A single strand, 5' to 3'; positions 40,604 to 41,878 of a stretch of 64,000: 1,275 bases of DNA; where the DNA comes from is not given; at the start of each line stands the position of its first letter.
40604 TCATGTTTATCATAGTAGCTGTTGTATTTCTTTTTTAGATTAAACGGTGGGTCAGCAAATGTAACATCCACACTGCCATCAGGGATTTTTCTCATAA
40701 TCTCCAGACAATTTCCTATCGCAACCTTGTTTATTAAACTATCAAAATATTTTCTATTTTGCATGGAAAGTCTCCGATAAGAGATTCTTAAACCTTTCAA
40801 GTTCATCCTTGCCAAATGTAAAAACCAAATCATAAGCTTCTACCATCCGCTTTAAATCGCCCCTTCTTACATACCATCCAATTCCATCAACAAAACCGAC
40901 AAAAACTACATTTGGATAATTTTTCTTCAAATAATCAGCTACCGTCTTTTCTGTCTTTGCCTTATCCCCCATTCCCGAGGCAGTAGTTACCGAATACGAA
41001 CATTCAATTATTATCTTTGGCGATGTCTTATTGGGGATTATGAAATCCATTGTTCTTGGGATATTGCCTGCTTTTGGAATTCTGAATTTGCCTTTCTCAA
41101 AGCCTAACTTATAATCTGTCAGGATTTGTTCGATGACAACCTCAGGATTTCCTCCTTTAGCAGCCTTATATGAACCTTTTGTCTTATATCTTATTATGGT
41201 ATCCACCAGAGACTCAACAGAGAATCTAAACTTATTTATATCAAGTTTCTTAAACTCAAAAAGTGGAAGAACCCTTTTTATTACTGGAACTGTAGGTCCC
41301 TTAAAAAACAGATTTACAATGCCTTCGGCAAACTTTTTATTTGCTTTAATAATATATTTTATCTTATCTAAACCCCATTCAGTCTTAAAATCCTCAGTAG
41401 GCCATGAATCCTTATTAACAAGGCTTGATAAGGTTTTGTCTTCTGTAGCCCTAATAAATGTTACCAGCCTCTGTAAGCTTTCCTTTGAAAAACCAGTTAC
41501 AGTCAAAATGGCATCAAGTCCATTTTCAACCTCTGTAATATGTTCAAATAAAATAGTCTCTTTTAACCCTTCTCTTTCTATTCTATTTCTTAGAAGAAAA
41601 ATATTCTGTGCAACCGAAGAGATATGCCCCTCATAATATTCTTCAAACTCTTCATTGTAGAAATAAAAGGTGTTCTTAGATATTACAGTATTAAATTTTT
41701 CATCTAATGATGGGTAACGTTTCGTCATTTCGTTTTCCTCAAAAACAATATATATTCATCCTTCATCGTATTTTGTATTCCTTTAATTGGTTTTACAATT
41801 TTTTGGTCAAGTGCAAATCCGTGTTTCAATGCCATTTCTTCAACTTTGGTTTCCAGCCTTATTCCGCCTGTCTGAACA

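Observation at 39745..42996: M-R-M restriction-modification cassette wedged exactly between trpE and trpG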

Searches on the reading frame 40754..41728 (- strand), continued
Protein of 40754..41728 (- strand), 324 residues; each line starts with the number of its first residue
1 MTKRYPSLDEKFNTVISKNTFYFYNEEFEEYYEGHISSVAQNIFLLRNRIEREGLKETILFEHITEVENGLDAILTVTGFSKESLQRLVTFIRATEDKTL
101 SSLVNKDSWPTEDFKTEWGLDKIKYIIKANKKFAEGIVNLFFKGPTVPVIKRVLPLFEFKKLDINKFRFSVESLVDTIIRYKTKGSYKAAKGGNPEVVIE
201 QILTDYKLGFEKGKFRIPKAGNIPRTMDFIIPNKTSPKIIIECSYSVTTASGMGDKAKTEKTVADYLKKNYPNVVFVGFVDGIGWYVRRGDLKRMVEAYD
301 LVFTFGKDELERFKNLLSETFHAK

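Call 58: search_protein_families(library=pfam, proteins=[L146:2894-3919:+, L146:8942-9844:+, L094:1-1110:+, L094:4680-5732:+, L105:1-441:+, L105:5509-5787:+, L172:3245-5677:+, L172:8966-9865:+, L126:5129-5668:+, L126:9126-9596:+], max_evalue=0.00001)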
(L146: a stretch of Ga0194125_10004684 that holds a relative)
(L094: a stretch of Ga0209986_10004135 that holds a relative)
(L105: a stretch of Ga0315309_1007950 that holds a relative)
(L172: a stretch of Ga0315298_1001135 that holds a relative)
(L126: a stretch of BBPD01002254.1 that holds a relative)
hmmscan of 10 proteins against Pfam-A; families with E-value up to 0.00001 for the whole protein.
L146:2894-3919:+ (341 aa): 3 families
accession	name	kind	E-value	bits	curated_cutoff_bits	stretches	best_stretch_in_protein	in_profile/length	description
PF00793.26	DAHP_synth_1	-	6e-87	291.4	25.5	1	95-331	14-265/270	DAHP synthetase I family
PF18152.6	DAHP_snth_FXD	-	2e-23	82.4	27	1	3-71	2-67/67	DAHP synthase ferredoxin-like domain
PF03102.20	NeuB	-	6e-12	46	22.1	1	145-339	52-238/241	NeuB family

L146:8942-9844:+ (300 aa): 3 families
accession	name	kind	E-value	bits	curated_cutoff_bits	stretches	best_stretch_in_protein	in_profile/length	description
PF02153.23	PDH_N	-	4.1e-36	124.2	26.5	1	34-188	1-153/154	Prephenate dehydrogenase, nucleotide-binding domain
PF20463.3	PDH_C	-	3.9e-27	95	22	1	192-288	2-101/102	Prephenate dehydrogenase, dimerization domain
PF03807.23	F420_oxidored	-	3e-07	31.4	21.6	1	21-112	1-91/94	NADP oxidoreductase coenzyme F420-dependent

L094:1-1110:+ (369 aa): 3 families
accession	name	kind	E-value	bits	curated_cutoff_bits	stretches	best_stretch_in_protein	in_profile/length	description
PF00742.24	Homoserine_dh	-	9.4e-61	205.1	22.9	1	77-255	1-173/173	Homoserine dehydrogenase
PF03447.22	NAD_binding_3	-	2.9e-09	38.1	24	1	1-69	47-116/116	Homoserine dehydrogenase, NAD binding domain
PF01842.31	ACT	-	4.5e-09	36.3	27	1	289-353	1-62/66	ACT domain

L094:4680-5732:+ (350 aa): 1 family
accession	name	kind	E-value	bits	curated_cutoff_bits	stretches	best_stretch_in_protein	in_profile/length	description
PF00291.31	PALP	-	3.5e-73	247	35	1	23-317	2-295/295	Pyridoxal-phosphate dependent enzyme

L105:1-441:+ (146 aa): 1 family
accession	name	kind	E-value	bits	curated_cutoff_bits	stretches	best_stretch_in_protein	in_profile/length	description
PF00117.34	GATase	-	5.7e-26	91.8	22.8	1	1-125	43-173/190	Glutamine amidotransferase class-I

L105:5509-5787:+ (93 aa): 1 family
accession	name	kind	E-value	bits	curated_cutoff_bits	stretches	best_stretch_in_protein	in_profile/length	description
PF25596.1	CPSase_L_D1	-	1.6e-40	138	27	1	7-93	2-88/118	Carbamoyl phosphate synthase preATP-grasp domain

L172:3245-5677:+ (810 aa): 4 families
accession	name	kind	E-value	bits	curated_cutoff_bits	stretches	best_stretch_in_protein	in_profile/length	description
PF13603.12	tRNA-synt_1_2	-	7.3e-73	244.4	25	1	224-407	1-185/185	Leucyl-tRNA synthetase, editing domain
PF00133.28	tRNA-synt_1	-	9.2e-50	170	22.7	2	14-222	2-220/414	tRNA synthetases class I (I, L, M and V)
PF09334.17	tRNA-synt_1g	-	5.2e-28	98.3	20.1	2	44-186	7-145/391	tRNA synthetases class I (M)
PF08264.19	Anticodon_1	-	1.1e-24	87.4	25.1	1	661-770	9-145/148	Anticodon-binding domain of tRNA ligase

L172:8966-9865:+ (299 aa): 0 families

L126:5129-5668:+ (179 aa): 2 families
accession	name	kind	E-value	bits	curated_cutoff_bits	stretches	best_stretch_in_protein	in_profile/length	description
PF00881.29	Nitroreductase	-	6.2e-34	118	23.5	1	7-157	1-167/167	Nitroreductase family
PF14512.11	TM1586_NiRdase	-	5.1e-11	43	27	0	113-177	89-152/215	Putative TM nitroreductase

L126:9126-9596:+ (156 aa): 2 families
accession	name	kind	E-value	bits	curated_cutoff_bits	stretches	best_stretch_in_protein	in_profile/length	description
PF03948.19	Ribosomal_L9_C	-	4.5e-24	85.1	23.2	1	65-147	1-85/86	Ribosomal protein L9, C-terminal domain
PF01281.25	Ribosomal_L9_N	-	2.4e-18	65.9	20.7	1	3-48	1-46/47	Ribosomal protein L9, N-terminal domain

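Call 68: search_protein_families(library=padloc, proteins=[window:40754-41728:-, L115:3154-4950:+, L098:3071-4696:+, L133:1325-3247:+], max_evalue=0.001)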
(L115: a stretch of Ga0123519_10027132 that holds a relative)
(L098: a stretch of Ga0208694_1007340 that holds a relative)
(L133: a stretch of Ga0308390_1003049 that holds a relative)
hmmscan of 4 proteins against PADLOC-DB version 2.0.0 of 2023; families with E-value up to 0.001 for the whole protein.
window:40754-41728:- (324 aa): 1 family
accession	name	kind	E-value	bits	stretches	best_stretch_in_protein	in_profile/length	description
PDLC03548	REase_II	-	8.1e-07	26.7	1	214-305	186-276/290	Type II restriction enzyme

L115:3154-4950:+ (598 aa): 2 families
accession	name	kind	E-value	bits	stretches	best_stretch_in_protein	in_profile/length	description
PDLC02357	AbiU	-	1.1e-36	125.2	1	78-540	87-509/537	AbiU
PDLC02207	MzaE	-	4e-13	46.8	1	211-371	219-383/598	-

L098:3071-4696:+ (541 aa): 13 families
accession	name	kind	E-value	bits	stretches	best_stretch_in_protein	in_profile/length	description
PDLC01256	Cas9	-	3.9e-08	30.6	1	9-93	492-580/711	"CAS-II-A,CAS-II-B,CAS-II-C; effector__SPE"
PDLC00332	PtuB1|PtuB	-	9.1e-08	30.2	1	8-90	25-106/212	Unknown function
PDLC00322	PtuB1|PtuB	-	6.3e-07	27.4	1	4-78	20-93/215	Unknown function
PDLC00325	PtuB1|PtuB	-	1.3e-05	23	1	25-87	48-115/213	Unknown function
PDLC00345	PtuB1|PtuB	-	2.4e-05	22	1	16-96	39-122/223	Unknown function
PDLC02924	HNH_I-A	-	2.7e-05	22.3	1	5-99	20-95/198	-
PDLC00314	PtuB1|PtuB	-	2.9e-05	22.2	1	12-83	30-98/156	Unknown function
PDLC00334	PtuB1|PtuB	-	5.1e-05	21.2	1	8-76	24-92/222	Unknown function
PDLC00335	PtuB1|PtuB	-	0.00012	19.7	0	22-87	42-109/214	Unknown function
PDLC00355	PtuB1|PtuB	-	0.00015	19.6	1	9-74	26-98/263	Unknown function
PDLC00347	PtuB1|PtuB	-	0.00028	19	0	12-78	21-87/195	Unknown function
PDLC00349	PtuB1|PtuB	-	0.00059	17.9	0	13-67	34-91/260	Unknown function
PDLC00346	PtuB1|PtuB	-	0.00069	17.6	0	9-86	29-104/214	Unknown function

L133:1325-3247:+ (640 aa): 1 family
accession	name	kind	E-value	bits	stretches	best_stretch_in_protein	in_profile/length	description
PDLC03841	LeoBC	-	0.00033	17.9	1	491-610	373-487/601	-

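Call 72: predict_structure(alignment_id=A3)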
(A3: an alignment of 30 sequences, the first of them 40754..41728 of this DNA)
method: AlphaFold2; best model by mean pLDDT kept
length: 324 residues; sequences in the alignment: 30
mean_pLDDT: 61.3   pTM: 0.48
mean pLDDT of the five models: 61.3, 59.6, 56.4, 50.4, 49.9
residues with pLDDT >= 90: 2; 70-90: 121; 50-70: 101; < 50: 100
segments of 3 or more residues with pLDDT < 50: 17-45, 145-193, 220-224, 246-251, 282-287
pLDDT, mean of each block of 10 residues (from residue 1): 68 55 35 39 49 62 65 60 63 68 82 64 81 78 51 35 26 29 30 63 85 63 56 81 55 61 78 82 50 74 79 88 70
secondary structure, 60 per line:
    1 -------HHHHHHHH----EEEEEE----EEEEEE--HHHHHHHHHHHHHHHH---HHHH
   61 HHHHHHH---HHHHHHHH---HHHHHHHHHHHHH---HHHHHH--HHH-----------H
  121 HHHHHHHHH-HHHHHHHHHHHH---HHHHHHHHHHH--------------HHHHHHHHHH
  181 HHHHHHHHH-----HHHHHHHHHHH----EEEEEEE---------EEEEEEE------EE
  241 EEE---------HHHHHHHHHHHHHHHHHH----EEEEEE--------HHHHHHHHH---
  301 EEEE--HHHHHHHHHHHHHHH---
elements in order: H8-15 E20-25 E30-35 H38-53 H57-67 H71-78 H82-94 H98-103 H120-129 H131-142 H146-156 H171-189 H195-205 E210-216 E226-232 E239-243 H253-270 E275-280 H289-297 E301-304 H307-321

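Call 75: fold_search(model_id=the predicted structure, library=pdb)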
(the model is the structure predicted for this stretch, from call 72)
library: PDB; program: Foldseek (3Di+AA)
matches with E <= 10: 871; with E <= 0.001: 0
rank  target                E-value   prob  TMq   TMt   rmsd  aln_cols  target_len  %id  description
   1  9ibq_A                3.3e-03  0.84  0.22  0.24  14.5       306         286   13  Structure of BstEII with DNA substrate (released 2026-03-04)
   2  4f1i                  2.9e-02  0.60  0.20  0.20  21.8       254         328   10  Crystal structure of SeMet TDP2 from Caenorhabditis elegans (released 2012-10-31)
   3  4gew                  4.4e-02  0.51  0.20  0.20  22.6       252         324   10  Crystal structure of TDP2 from C. elegans (released 2012-10-31)
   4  4ad8                  6.2e-02  0.10  0.12  0.09  27.6       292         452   11  Crystal structure of a deletion mutant of Deinococcus radiodurans RecN (released 2012-12-12)
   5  5ino_A                1.2e-01  0.92  0.19  0.23   4.9        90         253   16  Human Tdp2 reaction product (5'-phosphorylated DNA)-Mg2+ complex (released 2016-04-27)
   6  5ino_B                1.2e-01  0.91  0.19  0.24   4.9        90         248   16  Human Tdp2 reaction product (5'-phosphorylated DNA)-Mg2+ complex (released 2016-04-27)
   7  6m5r_A                1.5e-01  0.21  0.16  0.10  16.7       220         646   10  The coordinates of the apo monomeric terminase complex (released 2020-10-28)
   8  4fva_D                1.5e-01  0.90  0.18  0.23   4.9        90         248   11  Crystal structure of truncated Caenorhabditis elegans TDP2 (released 2012-10-31)
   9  4gx5_C                1.5e-01  0.85  0.14  0.09   7.9        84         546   13  GsuK Channel (released 2012-12-26)
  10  6ekr                  1.5e-01  0.12  0.19  0.20  19.7       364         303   10  Crystal structure of Type IIP restriction endonuclease Kpn2I (released 2018-10-10)
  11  4gyz_A                1.7e-01  0.89  0.19  0.24   4.9        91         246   14  Mus Musculus Tdp2 Bound to dAMP and Mg2+ (released 2012-10-31)
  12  9c76_A                1.8e-01  0.44  0.20  0.34  11.5       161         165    8  LRRK2 Roc domain RP (Ras-pocket) complexed to Divarasib (released 2024-12-11)
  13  8jhu                  1.8e-01  0.05  0.11  0.06  21.9       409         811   11  Legionella effector protein SidI (released 2023-08-30)
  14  4gz1_B                1.9e-01  0.72  0.20  0.24   6.0       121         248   11  Mus Musculus Tdp2 reaction product (5'-phosphorylated DNA)-Mg2+ complex at 1.5 Angstroms resolution (released 2012-10-31)
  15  5j3z_B                2.1e-01  0.87  0.19  0.24   5.0        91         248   14  Crystal structure of m2hTDP2-CAT in complex with a small molecule inhibitor (released 2016-05-04)
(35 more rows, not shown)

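Call 85: search_protein_representatives(protein=window:40754-41728:-)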
Query: 324 residues. Proteins with E-value up to 0.001 (for the whole library): 279; up to 1e-10: 145; up to 1e-30: 43. The best 150 are listed.
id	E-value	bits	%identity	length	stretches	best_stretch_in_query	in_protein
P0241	2.9e-93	329.3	51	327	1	8-321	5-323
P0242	7.2e-83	295.1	45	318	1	7-321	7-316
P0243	1.0e-82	294.7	48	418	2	116-318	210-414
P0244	2.4e-79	283.6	48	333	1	7-317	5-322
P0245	7.6e-75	268.8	46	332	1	10-317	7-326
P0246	9.3e-75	268.5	45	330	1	6-320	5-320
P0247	1.9e-73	264.2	44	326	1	10-321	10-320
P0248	2.8e-72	260.4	41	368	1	10-317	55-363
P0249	3.2e-70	253.6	44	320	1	7-319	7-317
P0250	1.9e-69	251.0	79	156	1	162-318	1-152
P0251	3.4e-68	246.9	40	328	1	8-322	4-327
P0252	1.6e-67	244.7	57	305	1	9-203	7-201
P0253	3.4e-67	243.7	43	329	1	8-321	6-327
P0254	1.4e-66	241.7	41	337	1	1-320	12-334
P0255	8.6e-66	239.0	41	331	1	10-322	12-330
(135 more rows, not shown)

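Call 86: search_protein_families(library=pfam, proteins=[L098:6777-7460:+, L179:119-364:+, L133:5318-6274:+, L135:5402-7189:+, L115:152-1222:+, L115:1242-1700:+, L100:3177-3542:+, L113:3822-6008:+, L164:1483-2547:+, L133:1325-3247:+], max_evalue=0.001)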
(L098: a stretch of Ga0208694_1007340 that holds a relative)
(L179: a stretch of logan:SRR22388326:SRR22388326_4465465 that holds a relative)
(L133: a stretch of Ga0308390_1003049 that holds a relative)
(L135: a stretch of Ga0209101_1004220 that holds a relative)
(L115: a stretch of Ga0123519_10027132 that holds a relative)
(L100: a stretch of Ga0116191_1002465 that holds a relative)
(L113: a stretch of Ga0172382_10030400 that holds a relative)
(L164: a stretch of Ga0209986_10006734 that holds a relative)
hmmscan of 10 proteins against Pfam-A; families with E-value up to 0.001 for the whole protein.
L098:6777-7460:+ (227 aa): 0 families

L179:119-364:+ (81 aa): 0 families

L133:5318-6274:+ (318 aa): 0 families

L135:5402-7189:+ (595 aa): 1 family
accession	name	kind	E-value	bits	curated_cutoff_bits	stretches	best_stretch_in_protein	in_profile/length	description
PF13289.12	SIR2_2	-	9.3e-13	48.9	24.5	1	125-222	2-101/141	SIR2-like domain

L115:152-1222:+ (356 aa): 3 families
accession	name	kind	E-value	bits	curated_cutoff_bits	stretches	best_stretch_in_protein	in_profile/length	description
PF04055.27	Radical_SAM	-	5.7e-25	88.9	29.5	1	16-168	2-162/166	Radical SAM superfamily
PF13186.11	SPASM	-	3.3e-13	50.1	21.5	1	247-311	1-66/67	Iron-sulfur cluster-binding domain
PF13353.11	Fer4_12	-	8.1e-05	23.4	22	1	19-119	13-115/137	4Fe-4S single cluster domain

L115:1242-1700:+ (152 aa): 3 families
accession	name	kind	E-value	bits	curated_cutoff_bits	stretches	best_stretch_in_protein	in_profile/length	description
PF00583.31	Acetyltransf_1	-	3.6e-14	53.5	20.7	1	33-131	15-116/116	Acetyltransferase (GNAT) family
PF13508.13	Acetyltransf_7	-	3.5e-11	43.8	27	1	60-132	12-83/84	Acetyltransferase (GNAT) domain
PF13673.13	Acetyltransf_10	-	1.3e-09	38.5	23.6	1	40-136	20-113/128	Acetyltransferase (GNAT) domain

L100:3177-3542:+ (121 aa): 2 families
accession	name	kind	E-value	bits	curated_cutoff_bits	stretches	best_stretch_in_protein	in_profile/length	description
PF07883.17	Cupin_2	-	3.7e-08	33.4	27.2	1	40-90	10-59/70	Cupin domain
PF02311.25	AraC_binding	-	0.00073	19.7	21.1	1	38-89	13-63/135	AraC-like ligand binding domain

L113:3822-6008:+ (729 aa): 1 family
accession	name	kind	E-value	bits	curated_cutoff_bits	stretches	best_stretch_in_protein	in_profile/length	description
PF25794.1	SACS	-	7.6e-18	65.6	32.8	1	34-124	14-124/247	Sacsin domain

L164:1483-2547:+ (354 aa): 0 families

L133:1325-3247:+ (640 aa): 0 families

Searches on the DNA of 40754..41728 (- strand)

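Call 70: build_rna_model(alignment_id=A2)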
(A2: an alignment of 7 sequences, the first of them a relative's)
Model R1 built from alignment A2 (7 sequences, 135 columns); structure: RNAalifold consensus.
model positions 131; base pairs 12; branch points 0; effective number of sequences 2.7; information 0.59 bits per position. Calibrated on 0.2 Mb of random sequence (short: E-values are rough).
structure used (alignment columns):
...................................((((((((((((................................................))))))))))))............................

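Call 71: search_with_rna_model(model_id=R1, sources=[window, L087, L088, L090, L092, L094, L096, L098, L099, L100, L101, L102, L105, L106, L107, L108, L109, L110, L111, L112, L113, L114, L115, L116, L117, L119, L120, L123, L124, L126, L127, L128, L129, L130, L131, L132, L133, L135, L136, L138, L139, L142, L143, L144, L146, L147, L148, L149, L150, L151, L152, L153, L154, L155, L157, L158, L161, L162, L163, L164, L165, L166, L168, L169, L170, L171, L172, L173, L179], max_evalue=0.1, make_alignment=true)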
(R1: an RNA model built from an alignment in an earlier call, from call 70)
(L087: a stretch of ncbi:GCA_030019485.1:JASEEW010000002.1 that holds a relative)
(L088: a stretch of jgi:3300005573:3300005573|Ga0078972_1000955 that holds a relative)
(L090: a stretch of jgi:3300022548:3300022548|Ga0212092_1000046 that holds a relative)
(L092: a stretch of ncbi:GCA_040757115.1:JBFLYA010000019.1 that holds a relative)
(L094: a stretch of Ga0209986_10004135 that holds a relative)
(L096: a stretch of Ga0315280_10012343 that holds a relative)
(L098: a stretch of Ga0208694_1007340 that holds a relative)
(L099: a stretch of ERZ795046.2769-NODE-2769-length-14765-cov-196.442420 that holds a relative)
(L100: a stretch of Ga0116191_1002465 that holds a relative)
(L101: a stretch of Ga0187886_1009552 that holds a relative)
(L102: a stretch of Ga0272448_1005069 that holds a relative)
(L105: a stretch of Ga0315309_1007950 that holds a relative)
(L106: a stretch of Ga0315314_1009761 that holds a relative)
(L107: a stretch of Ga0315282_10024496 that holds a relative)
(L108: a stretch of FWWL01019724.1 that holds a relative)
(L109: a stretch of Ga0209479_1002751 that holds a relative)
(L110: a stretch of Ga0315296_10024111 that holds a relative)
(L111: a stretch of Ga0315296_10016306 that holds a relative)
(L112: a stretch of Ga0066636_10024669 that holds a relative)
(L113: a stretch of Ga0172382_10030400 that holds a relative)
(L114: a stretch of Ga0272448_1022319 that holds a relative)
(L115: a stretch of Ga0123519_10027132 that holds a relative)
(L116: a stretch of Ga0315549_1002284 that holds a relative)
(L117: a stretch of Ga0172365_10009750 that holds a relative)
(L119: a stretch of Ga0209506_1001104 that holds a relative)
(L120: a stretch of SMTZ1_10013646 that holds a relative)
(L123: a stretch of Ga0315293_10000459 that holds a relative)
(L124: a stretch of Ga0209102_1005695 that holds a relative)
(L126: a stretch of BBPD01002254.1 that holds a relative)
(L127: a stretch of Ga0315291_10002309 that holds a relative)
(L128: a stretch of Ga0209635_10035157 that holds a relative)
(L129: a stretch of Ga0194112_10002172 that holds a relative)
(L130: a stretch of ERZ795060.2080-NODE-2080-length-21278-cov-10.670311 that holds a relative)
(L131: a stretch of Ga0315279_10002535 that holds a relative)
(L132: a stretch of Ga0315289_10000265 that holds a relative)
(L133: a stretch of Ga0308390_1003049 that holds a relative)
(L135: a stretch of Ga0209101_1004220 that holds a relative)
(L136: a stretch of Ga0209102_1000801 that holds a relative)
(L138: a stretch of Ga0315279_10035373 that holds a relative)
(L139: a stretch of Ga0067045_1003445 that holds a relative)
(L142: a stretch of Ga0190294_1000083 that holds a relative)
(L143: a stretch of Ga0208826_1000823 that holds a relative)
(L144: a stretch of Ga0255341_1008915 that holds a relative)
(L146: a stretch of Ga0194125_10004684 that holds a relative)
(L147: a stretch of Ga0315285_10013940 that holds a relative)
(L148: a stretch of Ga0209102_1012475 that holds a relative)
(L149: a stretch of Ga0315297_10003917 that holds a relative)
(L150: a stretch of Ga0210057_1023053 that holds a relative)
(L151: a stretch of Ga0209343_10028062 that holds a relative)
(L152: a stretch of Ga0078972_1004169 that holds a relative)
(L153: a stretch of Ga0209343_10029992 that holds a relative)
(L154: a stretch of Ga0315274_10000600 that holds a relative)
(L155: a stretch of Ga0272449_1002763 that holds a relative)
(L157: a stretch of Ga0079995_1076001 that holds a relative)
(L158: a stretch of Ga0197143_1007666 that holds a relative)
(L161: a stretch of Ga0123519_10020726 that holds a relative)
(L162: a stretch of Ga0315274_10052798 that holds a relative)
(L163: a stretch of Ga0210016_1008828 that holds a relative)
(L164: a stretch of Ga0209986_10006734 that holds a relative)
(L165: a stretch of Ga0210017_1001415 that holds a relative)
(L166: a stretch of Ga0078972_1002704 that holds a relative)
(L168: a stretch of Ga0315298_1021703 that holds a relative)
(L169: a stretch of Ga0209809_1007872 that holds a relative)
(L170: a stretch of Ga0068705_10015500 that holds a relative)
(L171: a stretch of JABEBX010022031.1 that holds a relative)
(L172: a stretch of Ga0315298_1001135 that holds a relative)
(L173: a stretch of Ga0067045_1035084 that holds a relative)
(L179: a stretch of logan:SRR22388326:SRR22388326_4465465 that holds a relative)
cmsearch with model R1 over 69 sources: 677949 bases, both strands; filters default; matches with E-value up to 0.1: 24.
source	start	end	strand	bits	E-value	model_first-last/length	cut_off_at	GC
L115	6899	7030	+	125.9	2.8e-26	1-131/131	no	0.52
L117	2779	2908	+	124.7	5.4e-26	1-131/131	no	0.41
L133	5175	5306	+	123.8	8.6e-26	1-131/131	no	0.54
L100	8929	9060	+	117.1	2.9e-24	1-131/131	no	0.52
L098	6635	6758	+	116.2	4.7e-24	1-131/131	no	0.4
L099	5857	5980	+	116.2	4.7e-24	1-131/131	no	0.4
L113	1869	1992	+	115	9e-24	1-131/131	no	0.42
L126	8940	9066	+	108.6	2.6e-22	1-131/131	no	0.45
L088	7943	8069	+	102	8.2e-21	1-131/131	no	0.43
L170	2216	2347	+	63.3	6e-12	1-131/131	no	0.39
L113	2691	2810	+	46.4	4.3e-08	1-131/131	no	0.44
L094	4400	4506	+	45.4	7.2e-08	1-131/131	no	0.45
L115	1720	1840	+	45.2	8e-08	1-131/131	no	0.4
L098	7457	7576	+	43.3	2.1e-07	1-131/131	no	0.43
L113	3390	3482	+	41.8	4.8e-07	32-131/131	no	0.33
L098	8155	8247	+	40.4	9.9e-07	32-131/131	no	0.34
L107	3997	4117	+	40.1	1.2e-06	1-131/131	no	0.44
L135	5264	5384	+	38.4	2.8e-06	1-131/131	no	0.37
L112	3340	3471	+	37.2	5.3e-06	1-131/131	no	0.4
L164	2564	2688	+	34.9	1.8e-05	1-131/131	no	0.39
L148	1875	1959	+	33.7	3.3e-05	1-131/131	no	0.38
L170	2584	2712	+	33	4.9e-05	1-131/131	no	0.36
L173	6967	7087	+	24.2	0.0051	1-131/131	no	0.39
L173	154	276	+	22.3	0.014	1-131/131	no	0.42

Alignment A4: 24 matches aligned to the model, 171 columns, each read 5' to 3' on its own strand. Consensus structure (alignment columns), stored with it:
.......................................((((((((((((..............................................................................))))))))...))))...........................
